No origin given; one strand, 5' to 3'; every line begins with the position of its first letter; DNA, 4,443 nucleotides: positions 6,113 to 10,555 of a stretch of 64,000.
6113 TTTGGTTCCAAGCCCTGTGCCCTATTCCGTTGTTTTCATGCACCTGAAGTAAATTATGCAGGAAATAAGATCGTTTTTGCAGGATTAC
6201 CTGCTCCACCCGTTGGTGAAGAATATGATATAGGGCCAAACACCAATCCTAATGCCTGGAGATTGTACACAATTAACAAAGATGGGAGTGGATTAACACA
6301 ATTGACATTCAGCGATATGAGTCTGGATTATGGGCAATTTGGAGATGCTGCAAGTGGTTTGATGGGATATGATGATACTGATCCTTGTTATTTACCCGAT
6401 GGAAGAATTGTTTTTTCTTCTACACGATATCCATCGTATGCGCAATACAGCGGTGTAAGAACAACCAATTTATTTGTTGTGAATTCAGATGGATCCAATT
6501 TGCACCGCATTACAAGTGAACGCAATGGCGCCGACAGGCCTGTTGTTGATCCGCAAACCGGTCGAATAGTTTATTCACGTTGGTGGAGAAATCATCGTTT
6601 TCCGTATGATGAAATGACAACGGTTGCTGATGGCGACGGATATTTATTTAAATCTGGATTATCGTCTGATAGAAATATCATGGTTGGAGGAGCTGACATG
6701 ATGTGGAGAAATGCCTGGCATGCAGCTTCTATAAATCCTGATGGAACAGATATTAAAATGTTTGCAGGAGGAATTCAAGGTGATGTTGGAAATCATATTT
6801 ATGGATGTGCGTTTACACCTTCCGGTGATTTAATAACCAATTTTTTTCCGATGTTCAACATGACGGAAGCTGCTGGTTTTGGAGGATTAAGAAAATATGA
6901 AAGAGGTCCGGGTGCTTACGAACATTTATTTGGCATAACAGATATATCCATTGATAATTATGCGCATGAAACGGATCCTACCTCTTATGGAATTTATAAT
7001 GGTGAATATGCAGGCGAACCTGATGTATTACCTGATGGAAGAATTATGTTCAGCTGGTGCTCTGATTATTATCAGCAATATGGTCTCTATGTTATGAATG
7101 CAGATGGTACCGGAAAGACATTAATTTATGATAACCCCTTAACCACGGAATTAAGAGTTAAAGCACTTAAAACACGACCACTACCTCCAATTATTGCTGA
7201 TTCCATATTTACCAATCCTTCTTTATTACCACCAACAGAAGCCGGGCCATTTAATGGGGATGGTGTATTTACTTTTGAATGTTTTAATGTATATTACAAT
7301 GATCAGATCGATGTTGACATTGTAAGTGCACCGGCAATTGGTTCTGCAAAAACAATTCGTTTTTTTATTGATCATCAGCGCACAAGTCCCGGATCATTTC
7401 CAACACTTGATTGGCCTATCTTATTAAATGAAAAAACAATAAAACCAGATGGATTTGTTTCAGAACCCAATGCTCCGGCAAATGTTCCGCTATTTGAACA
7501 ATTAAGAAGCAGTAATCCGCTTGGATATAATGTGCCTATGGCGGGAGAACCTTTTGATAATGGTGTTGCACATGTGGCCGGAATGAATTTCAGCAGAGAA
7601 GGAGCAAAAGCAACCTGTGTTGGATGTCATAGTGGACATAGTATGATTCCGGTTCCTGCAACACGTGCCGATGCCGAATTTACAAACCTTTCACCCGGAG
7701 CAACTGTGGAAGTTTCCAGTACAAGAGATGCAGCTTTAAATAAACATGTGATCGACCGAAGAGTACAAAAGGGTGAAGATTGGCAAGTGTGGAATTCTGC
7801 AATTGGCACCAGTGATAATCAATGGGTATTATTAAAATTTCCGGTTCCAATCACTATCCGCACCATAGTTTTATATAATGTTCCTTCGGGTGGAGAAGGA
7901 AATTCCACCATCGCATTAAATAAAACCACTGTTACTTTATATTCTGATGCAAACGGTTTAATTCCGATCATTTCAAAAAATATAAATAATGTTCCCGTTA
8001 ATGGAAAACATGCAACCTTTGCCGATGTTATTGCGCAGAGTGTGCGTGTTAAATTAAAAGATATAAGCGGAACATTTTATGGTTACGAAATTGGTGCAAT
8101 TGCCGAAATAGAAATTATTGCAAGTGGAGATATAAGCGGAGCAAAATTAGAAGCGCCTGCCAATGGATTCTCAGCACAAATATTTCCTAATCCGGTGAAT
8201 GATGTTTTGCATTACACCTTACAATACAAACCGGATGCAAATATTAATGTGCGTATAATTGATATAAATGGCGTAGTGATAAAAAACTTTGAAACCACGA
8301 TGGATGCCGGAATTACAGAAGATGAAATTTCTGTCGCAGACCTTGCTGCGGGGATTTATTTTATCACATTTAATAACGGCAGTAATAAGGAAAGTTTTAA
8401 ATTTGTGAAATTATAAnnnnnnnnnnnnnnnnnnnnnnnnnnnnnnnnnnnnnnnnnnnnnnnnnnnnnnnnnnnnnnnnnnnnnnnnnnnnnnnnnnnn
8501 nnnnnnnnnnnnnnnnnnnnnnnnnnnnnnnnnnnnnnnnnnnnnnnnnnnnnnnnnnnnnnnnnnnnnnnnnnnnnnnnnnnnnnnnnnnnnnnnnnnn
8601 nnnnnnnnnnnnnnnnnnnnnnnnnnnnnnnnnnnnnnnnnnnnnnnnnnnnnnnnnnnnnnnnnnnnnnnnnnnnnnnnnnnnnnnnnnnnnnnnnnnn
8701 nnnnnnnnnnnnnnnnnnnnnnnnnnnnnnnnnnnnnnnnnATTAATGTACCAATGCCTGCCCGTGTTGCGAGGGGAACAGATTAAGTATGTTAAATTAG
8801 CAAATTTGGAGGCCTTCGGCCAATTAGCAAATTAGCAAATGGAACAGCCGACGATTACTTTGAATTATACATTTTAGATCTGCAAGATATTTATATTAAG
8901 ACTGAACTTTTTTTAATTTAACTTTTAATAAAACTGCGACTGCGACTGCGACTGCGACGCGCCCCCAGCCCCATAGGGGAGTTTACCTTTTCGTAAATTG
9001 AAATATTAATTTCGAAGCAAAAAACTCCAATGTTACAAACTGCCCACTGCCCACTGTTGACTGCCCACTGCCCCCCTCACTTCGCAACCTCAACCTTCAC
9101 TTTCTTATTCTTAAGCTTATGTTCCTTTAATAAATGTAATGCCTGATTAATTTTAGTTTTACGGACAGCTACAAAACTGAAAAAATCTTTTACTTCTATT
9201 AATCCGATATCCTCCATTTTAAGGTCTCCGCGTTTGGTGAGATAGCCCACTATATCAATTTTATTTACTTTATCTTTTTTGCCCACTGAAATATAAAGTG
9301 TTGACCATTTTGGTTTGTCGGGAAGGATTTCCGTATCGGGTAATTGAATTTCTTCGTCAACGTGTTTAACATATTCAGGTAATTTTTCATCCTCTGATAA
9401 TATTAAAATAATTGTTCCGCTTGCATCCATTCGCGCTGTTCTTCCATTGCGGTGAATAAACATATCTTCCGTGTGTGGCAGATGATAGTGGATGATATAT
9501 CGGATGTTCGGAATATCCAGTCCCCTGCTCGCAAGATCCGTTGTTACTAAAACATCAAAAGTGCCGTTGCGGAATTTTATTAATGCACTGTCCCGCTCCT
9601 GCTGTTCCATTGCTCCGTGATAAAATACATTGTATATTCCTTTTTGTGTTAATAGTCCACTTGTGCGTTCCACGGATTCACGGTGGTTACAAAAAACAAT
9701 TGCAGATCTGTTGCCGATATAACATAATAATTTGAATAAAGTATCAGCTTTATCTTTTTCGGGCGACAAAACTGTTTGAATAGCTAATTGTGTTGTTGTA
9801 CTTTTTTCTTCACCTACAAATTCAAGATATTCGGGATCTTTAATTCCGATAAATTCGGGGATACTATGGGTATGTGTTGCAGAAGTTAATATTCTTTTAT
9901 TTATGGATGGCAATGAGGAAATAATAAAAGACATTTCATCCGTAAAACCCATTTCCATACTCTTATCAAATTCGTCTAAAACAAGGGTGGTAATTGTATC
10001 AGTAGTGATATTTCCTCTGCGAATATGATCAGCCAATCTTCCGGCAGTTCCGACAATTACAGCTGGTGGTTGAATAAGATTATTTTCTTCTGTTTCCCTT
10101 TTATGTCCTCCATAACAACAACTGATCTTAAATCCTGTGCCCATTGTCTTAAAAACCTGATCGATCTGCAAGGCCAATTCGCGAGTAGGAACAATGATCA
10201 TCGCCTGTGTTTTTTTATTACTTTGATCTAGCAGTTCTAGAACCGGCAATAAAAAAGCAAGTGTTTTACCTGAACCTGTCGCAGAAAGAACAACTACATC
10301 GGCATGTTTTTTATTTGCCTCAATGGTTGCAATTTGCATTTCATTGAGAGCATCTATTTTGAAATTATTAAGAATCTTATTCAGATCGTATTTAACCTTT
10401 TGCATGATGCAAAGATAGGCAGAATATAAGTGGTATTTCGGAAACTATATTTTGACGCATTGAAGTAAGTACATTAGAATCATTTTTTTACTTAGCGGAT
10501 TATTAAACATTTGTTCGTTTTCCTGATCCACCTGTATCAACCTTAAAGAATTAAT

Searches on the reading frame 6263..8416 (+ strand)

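Call 73: search_protein_families(library=pfam, proteins=[window:6263-8416:+], max_evalue=0.00001)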
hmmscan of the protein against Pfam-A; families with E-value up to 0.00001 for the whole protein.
window:6263-8416:+ (717 aa): 1 family
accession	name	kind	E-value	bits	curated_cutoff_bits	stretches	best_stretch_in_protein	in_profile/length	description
PF18962.6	Por_Secre_tail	-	5.3e-12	46.3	27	1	640-714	1-73/75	Secretion system C-terminal sorting domain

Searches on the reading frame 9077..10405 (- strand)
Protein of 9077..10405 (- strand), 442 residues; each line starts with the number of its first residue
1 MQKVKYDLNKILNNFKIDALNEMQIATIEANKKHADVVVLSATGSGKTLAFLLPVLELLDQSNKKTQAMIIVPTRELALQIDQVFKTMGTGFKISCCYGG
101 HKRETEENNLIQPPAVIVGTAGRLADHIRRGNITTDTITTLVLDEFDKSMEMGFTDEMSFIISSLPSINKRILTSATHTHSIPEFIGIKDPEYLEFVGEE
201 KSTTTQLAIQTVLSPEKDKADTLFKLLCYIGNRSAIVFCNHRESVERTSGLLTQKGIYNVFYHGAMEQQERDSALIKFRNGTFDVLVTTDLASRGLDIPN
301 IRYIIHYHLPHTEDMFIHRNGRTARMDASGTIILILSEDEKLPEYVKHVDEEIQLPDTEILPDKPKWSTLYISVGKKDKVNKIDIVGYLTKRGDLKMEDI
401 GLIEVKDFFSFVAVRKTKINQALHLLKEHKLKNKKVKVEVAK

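Call 73: search_protein_families(library=pfam, proteins=[window:9077-10405:-], max_evalue=0.00001)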
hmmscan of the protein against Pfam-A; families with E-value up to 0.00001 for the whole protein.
window:9077-10405:- (442 aa): 4 families
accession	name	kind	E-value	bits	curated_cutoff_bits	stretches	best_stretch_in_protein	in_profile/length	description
PF00270.35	DEAD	-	2.5e-38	131.8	26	1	22-181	2-163/167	DEAD/DEAH box helicase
PF00271.37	Helicase_C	-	6.9e-31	107.2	23.5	1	219-326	2-109/110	Helicase conserved C-terminal domain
PF03880.21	DbpA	-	5e-22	78.2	25.6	1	369-439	1-71/72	DbpA RNA binding domain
PF04851.21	ResIII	-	1.9e-08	34.8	22.5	1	19-149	20-137/164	Type III restriction enzyme, res subunit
